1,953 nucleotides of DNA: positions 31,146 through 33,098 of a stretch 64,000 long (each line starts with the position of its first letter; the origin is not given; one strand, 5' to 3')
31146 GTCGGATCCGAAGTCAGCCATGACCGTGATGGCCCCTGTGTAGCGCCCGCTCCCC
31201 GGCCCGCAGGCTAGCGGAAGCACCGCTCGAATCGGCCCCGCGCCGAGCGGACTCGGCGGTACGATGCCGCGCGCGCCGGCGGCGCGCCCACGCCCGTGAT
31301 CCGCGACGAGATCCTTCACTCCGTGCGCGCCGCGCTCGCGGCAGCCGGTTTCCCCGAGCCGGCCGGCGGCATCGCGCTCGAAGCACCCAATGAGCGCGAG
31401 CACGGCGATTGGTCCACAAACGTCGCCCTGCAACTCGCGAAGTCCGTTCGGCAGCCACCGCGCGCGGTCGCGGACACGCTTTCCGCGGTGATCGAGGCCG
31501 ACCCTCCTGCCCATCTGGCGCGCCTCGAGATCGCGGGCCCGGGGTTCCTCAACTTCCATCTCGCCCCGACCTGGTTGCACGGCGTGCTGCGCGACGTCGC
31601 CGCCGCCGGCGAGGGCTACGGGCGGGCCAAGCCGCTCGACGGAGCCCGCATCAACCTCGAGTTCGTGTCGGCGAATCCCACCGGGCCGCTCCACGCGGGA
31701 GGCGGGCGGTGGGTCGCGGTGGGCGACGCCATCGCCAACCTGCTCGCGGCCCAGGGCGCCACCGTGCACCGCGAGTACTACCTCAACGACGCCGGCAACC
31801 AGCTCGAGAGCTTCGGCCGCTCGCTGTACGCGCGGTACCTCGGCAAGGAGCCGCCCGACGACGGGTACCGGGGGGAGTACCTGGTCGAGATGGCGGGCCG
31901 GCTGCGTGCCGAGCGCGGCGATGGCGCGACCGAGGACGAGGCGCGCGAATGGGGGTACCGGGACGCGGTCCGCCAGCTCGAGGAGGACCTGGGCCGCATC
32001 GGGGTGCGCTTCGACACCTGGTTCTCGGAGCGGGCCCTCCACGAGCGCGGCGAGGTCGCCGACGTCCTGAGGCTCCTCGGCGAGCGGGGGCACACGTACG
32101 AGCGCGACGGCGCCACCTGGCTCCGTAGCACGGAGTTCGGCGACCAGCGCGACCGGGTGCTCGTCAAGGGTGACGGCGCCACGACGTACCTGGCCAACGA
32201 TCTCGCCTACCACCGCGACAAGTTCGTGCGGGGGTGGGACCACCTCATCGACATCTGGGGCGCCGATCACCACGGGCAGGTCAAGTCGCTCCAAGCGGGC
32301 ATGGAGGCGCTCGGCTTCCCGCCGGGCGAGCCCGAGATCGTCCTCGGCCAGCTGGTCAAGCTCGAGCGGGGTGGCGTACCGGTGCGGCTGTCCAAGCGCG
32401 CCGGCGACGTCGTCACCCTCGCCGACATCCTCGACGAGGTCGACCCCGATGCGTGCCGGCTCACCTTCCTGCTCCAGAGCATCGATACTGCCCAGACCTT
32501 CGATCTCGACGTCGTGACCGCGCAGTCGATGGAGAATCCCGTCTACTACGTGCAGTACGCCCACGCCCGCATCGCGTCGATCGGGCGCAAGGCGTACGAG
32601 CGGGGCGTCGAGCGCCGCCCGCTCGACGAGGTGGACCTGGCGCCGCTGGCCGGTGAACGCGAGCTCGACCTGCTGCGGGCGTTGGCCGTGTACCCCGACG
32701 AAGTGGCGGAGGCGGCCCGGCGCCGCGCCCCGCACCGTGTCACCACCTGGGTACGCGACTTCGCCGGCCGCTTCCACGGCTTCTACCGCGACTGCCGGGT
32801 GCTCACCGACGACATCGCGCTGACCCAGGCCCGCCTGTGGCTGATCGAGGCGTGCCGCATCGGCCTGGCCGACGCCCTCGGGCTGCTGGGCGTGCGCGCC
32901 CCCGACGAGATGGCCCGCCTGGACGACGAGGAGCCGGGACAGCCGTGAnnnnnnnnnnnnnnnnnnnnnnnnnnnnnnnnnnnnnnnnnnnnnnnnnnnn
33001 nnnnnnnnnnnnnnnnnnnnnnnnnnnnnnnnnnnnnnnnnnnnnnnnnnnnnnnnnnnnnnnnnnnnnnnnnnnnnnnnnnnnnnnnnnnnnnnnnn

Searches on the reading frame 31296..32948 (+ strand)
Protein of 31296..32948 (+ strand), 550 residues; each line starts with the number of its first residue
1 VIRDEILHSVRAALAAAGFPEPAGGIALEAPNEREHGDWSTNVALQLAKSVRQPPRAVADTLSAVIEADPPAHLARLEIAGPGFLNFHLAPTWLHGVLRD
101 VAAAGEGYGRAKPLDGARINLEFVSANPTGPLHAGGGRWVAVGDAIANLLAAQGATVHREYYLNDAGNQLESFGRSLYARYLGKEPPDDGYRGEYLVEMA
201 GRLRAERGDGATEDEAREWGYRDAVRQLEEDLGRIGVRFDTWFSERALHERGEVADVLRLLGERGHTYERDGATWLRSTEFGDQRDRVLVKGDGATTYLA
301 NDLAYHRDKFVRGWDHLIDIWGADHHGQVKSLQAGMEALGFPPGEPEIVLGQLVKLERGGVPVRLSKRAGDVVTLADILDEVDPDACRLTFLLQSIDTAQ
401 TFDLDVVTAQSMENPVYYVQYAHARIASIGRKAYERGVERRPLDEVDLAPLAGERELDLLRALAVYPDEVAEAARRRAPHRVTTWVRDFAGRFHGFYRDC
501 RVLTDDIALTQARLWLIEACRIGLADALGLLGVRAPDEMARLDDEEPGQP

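Call 25: search_protein_families(library=pfam, proteins=[window:31296-32948:+], max_evalue=0.001)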
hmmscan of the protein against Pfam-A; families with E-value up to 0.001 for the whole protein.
window:31296-32948:+ (550 aa): 3 families
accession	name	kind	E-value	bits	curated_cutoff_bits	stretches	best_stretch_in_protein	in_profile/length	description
PF05746.21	DALR_1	-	4.5e-27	94.9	22.3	1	419-539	1-117/117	DALR anticodon binding domain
PF03485.21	Arg_tRNA_synt_N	-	6.5e-19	68.8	21.5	1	5-89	2-85/85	Arginyl tRNA synthetase N terminal domain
PF00750.26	tRNA-synt_1d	-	2e-14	53.8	23.3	2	253-383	169-299/349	tRNA synthetases class I (R), catalytic domain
